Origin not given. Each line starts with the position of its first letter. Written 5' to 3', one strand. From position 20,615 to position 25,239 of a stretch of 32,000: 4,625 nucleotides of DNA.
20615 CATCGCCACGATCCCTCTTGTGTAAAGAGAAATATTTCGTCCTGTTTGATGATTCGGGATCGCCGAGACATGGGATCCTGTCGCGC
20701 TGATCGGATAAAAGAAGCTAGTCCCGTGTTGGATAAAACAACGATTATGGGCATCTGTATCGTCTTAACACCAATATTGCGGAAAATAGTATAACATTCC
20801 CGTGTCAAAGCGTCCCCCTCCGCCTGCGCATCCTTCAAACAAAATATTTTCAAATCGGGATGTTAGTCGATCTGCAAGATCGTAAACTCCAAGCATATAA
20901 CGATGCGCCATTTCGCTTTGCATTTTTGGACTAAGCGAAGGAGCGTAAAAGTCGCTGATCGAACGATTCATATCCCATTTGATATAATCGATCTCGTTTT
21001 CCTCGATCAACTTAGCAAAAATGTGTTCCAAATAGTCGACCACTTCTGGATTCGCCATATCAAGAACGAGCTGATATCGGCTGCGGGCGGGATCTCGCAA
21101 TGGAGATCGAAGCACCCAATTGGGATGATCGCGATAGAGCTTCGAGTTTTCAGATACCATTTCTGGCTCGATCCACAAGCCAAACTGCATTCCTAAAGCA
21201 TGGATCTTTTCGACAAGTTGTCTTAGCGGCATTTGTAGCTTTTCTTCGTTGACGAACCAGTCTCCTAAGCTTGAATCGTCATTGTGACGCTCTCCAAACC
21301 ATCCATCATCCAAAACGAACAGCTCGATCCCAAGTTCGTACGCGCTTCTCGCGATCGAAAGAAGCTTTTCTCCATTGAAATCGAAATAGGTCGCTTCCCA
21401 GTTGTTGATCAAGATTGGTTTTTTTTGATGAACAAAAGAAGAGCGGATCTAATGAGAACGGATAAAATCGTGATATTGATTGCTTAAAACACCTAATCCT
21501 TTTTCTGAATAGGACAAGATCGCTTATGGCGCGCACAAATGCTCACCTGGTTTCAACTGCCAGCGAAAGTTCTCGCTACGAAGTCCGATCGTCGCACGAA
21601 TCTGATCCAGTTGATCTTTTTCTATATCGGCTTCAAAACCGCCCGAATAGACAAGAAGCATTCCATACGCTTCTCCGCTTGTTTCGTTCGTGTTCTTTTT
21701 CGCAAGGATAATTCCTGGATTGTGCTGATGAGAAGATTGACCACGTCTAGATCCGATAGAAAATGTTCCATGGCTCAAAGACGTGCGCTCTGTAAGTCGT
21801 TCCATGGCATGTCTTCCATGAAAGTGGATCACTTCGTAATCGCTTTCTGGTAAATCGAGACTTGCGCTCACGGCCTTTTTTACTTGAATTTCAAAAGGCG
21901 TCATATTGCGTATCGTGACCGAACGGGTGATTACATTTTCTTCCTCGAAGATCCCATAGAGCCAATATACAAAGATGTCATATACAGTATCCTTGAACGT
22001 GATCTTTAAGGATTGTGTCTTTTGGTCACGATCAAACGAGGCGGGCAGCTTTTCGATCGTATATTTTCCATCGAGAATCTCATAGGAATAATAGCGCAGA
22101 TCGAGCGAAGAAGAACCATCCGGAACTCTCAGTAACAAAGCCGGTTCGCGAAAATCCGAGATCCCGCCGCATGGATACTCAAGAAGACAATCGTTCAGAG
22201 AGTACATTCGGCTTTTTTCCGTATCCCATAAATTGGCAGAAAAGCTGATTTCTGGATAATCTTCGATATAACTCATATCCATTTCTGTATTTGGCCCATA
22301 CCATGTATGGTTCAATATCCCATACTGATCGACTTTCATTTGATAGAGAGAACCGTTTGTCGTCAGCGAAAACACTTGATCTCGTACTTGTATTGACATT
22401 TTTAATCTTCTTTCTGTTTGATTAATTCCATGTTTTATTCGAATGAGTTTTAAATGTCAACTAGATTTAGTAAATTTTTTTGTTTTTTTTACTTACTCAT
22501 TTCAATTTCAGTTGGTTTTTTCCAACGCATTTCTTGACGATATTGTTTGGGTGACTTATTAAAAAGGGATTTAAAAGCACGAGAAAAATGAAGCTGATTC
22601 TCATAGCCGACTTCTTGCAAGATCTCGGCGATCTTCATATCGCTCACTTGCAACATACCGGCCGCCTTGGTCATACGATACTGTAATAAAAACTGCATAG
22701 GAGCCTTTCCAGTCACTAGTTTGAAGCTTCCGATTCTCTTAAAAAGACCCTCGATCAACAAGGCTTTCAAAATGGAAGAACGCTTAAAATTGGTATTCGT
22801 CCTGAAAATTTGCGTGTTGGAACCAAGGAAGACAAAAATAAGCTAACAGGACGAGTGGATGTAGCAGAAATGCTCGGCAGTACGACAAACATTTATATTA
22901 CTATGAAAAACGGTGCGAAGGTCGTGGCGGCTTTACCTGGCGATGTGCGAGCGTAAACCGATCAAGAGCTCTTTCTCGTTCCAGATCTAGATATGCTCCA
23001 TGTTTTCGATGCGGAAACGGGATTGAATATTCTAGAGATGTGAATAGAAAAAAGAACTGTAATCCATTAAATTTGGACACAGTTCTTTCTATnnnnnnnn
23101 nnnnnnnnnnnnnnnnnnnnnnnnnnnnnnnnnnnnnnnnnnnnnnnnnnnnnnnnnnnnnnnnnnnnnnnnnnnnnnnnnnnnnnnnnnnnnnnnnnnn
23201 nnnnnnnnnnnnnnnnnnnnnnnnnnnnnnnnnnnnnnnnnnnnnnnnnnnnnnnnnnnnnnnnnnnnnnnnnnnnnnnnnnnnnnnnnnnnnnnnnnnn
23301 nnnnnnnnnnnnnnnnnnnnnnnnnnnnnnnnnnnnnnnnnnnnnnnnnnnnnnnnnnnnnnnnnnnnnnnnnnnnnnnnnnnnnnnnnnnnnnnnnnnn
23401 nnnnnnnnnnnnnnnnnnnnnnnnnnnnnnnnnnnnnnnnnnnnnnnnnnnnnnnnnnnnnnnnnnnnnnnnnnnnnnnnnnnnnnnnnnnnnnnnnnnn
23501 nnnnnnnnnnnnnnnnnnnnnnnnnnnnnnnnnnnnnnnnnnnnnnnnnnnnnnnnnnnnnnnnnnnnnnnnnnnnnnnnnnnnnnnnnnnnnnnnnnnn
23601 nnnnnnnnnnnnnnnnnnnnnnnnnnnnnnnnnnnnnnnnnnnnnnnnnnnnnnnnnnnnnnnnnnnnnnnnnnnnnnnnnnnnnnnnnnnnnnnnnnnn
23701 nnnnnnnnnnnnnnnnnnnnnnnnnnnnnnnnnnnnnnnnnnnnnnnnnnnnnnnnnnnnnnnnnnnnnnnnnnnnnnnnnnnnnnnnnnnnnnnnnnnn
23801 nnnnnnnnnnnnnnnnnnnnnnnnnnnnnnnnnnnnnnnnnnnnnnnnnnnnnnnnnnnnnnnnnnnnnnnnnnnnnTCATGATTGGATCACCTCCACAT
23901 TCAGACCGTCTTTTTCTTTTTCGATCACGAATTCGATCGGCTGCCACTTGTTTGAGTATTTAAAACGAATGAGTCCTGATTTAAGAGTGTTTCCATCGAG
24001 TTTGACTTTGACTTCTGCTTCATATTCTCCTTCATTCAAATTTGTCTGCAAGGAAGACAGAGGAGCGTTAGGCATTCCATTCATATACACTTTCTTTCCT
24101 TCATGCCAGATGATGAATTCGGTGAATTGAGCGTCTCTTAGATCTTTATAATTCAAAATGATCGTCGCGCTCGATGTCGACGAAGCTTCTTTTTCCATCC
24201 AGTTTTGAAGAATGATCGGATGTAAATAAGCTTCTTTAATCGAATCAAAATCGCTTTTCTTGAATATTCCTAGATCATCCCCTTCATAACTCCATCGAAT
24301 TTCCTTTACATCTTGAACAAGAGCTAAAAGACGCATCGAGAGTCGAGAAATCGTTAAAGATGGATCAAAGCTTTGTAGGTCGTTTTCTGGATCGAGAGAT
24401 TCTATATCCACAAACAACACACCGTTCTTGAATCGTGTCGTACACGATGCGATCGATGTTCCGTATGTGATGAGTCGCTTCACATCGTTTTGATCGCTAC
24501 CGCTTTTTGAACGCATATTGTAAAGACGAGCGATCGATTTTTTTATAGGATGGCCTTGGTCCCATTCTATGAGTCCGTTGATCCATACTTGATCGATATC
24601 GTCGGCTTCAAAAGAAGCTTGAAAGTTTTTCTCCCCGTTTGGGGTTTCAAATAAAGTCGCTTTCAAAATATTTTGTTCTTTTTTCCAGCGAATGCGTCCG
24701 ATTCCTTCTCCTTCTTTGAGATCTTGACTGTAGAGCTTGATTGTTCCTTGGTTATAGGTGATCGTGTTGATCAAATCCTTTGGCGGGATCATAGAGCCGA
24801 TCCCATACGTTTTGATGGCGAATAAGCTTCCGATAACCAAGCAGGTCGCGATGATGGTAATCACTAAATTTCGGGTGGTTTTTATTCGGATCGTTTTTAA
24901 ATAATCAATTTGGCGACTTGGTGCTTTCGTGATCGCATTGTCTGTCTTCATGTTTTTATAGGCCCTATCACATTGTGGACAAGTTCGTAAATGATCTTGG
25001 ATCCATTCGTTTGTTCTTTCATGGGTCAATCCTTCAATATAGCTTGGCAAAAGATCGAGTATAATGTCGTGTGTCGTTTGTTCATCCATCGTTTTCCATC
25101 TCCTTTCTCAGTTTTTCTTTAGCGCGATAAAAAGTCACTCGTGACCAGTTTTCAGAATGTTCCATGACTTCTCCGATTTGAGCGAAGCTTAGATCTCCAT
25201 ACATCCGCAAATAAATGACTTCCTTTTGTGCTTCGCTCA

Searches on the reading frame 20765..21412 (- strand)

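Call 99: search_protein_families(library=pfam, max_evalue=0.00001, proteins=[window:20765-21412:-])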
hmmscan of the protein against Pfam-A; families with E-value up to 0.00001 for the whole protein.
window:20765-21412:- (215 aa): 2 families
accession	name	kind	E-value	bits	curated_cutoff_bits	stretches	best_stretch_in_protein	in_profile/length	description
PF02065.24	Melibiase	-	2.1e-98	330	27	1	1-214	44-257/347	Melibiase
PF01055.32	Glyco_hydro_31_2nd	-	2.3e-08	34.2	23.5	1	25-172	34-185/328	Glycosyl hydrolases family 31 TIM-barrel domain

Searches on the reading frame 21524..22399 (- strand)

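Call 99: search_protein_families(library=pfam, max_evalue=0.00001, proteins=[window:21524-22399:-])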
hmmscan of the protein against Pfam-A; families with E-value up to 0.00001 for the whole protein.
window:21524-22399:- (291 aa): 1 family
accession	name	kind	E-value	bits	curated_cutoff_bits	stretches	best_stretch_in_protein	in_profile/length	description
PF16875.11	Glyco_hydro_36N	-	4.1e-79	266.1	27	1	28-283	2-253/253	Glycosyl hydrolase family 36 N-terminal domain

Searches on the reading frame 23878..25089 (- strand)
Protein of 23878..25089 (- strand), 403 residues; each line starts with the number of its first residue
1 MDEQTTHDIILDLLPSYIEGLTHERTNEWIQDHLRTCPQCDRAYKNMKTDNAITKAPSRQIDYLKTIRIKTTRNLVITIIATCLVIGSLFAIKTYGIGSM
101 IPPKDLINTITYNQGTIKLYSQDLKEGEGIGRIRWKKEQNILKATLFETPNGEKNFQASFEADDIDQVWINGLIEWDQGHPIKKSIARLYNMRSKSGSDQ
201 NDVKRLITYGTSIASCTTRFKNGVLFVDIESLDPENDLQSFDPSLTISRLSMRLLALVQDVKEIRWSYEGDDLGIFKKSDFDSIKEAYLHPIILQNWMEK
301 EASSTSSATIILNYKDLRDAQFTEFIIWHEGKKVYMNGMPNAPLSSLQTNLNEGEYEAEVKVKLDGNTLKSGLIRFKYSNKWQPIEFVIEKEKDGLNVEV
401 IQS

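Call 99: search_protein_families(library=pfam, max_evalue=0.00001, proteins=[window:23878-25089:-])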
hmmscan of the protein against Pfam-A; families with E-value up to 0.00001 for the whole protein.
window:23878-25089:- (403 aa): 1 family
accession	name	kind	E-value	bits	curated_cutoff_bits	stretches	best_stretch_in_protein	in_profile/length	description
PF13490.11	zf-HC2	-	9.6e-06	26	22.2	0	9-40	3-34/35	Putative zinc-finger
